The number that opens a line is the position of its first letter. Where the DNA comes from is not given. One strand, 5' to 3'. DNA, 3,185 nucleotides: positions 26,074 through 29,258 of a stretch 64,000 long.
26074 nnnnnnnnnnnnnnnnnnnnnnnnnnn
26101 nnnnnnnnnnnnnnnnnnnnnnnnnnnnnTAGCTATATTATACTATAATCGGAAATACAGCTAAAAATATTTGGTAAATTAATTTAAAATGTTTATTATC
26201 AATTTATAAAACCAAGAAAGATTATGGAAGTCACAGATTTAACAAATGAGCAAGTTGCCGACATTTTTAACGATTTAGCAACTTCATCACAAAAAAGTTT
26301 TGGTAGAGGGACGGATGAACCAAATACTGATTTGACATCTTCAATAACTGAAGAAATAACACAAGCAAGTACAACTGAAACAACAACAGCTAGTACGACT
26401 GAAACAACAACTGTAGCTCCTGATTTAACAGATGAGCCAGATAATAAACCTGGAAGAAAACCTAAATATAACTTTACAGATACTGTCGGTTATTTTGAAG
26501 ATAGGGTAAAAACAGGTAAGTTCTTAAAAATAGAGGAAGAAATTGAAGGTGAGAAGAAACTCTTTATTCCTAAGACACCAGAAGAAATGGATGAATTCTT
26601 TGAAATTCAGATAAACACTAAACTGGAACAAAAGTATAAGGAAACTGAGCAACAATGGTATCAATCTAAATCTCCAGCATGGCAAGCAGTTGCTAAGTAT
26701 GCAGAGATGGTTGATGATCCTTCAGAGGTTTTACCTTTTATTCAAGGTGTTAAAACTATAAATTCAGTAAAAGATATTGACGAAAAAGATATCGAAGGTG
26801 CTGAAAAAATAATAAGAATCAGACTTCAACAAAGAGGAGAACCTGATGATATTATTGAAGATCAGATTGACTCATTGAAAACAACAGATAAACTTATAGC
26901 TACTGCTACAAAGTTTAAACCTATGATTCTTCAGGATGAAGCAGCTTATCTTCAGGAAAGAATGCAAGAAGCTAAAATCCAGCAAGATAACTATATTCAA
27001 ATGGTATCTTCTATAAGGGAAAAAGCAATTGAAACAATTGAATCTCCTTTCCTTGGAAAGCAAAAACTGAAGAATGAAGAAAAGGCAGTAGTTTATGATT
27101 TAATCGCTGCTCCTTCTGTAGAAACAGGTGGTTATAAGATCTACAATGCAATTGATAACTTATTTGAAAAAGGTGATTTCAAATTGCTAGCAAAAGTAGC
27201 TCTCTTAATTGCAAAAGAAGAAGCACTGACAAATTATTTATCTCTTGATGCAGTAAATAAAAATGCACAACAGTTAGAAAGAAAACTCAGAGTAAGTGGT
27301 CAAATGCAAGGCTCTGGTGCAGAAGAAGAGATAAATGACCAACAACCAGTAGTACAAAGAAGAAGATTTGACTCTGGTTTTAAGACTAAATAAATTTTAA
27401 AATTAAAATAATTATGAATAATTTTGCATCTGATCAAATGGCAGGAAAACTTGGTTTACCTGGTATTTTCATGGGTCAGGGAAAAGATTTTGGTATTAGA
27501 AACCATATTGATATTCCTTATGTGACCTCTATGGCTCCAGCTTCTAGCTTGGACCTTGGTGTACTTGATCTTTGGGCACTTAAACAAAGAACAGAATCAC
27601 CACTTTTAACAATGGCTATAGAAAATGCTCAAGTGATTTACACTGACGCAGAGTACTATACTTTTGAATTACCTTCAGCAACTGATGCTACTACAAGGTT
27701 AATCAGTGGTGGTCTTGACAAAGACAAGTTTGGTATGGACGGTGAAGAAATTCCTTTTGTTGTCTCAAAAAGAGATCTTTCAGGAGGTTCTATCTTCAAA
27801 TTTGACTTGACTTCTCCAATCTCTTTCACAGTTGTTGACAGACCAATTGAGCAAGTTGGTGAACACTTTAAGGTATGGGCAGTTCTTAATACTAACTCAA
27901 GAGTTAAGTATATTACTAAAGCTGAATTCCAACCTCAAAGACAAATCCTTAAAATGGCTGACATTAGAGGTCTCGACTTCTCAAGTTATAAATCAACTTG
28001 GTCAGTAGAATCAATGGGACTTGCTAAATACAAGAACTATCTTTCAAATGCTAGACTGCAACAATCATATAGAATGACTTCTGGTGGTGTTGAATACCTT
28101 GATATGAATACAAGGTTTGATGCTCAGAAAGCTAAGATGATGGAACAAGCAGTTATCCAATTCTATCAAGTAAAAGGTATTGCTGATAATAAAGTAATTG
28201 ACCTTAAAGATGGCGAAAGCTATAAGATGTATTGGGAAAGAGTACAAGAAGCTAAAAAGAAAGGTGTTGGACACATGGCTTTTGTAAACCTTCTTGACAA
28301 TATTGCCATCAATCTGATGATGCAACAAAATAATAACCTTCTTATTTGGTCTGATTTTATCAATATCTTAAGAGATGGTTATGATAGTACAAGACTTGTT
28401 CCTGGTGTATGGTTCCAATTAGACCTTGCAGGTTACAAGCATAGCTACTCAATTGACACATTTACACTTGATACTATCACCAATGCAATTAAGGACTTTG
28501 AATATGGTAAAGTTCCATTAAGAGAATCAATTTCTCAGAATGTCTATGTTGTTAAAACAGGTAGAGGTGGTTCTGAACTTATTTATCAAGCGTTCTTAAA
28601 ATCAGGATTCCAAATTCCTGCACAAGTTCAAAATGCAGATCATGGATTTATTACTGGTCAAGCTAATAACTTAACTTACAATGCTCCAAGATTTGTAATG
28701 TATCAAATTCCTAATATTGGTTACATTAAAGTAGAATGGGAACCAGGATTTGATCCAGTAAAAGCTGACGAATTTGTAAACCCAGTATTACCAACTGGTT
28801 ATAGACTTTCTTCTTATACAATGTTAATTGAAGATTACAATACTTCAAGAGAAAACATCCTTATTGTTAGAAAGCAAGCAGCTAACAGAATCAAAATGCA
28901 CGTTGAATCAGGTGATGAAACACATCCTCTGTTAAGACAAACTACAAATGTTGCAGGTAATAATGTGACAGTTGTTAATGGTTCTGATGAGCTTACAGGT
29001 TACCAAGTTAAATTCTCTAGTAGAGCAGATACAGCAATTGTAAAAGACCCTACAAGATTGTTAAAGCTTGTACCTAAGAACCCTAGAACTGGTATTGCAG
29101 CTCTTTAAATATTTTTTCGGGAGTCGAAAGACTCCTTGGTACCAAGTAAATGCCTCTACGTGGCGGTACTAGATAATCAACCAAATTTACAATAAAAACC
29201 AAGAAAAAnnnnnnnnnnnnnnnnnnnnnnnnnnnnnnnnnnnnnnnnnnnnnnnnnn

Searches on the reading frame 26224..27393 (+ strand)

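Call 18: search_protein_families(library=phrogs, proteins=[window:26224-27393:+], max_evalue=0.00001)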
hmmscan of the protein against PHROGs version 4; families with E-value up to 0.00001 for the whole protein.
window:26224-27393:+ (389 aa): 0 families

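Call 43: search_protein_families(library=pfam, alignment_id=A5, max_evalue=0.001)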
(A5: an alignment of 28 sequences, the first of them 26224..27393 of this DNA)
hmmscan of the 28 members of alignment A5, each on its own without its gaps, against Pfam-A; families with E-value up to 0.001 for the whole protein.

A. member 1, window:26224-27393:+ (389 aa): 0 families

B. families by the number of members that match (of 28 scanned): 19 families
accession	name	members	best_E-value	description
PF01844.29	HNH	2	9.9e-06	HNH endonuclease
PF01145.31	Band_7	1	2.5e-23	SPFH domain / Band 7 family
PF18013.6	Phage_lysozyme2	1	4.5e-23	Phage tail lysozyme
PF25702.1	CrAss_Ring_2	1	1.4e-16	Phage tail ring protein 2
PF01541.30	GIY-YIG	1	3.1e-10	GIY-YIG catalytic domain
PF04308.18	RNaseH_like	1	9.9e-10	Ribonuclease H-like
PF13482.12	RNase_H_2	1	4.6e-09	RNase_H superfamily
PF00196.25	GerE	1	3.2e-08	Bacterial regulatory proteins, luxR family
PF10108.15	DNA_pol_B_exo2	1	2.4e-07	Predicted 3'-5' exonuclease related to the exonuclease domain of PolB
PF13384.12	HTH_23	1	3.4e-07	Homeodomain-like domain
PF24228.1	CrAss_Ring_1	1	5.6e-07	Phage tail ring protein 1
PF13936.12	HTH_38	1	2.9e-06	Helix-turn-helix domain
PF13392.12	HNH_3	1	2.7e-05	HNH endonuclease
PF12840.13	HTH_20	1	4.7e-05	Helix-turn-helix domain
PF13518.12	HTH_28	1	6.6e-05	Helix-turn-helix domain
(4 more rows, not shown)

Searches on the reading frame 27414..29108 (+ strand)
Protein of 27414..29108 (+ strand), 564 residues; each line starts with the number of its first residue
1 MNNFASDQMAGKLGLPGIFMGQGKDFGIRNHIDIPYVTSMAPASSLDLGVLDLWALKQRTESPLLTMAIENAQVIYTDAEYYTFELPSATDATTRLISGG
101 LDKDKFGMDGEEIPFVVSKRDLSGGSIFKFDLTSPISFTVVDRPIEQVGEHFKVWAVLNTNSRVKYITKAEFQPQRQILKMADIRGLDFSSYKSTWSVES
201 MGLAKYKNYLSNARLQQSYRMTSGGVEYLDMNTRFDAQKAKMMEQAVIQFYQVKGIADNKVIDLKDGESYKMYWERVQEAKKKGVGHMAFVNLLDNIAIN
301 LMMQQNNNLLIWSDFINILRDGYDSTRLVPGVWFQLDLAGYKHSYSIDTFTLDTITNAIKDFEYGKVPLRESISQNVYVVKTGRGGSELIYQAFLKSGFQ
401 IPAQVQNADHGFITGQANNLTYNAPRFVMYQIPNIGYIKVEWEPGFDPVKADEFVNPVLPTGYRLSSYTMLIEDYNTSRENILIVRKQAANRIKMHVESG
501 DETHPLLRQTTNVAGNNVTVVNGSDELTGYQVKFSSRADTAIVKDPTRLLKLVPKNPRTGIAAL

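Call 18: search_protein_families(library=phrogs, proteins=[window:27414-29108:+], max_evalue=0.00001)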
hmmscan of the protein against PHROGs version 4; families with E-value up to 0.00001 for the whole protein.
window:27414-29108:+ (564 aa): 1 family
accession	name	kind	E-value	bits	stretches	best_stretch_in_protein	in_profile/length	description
phrog_11589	-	head and packaging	9.5e-08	31.9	1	349-553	300-491/495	major head protein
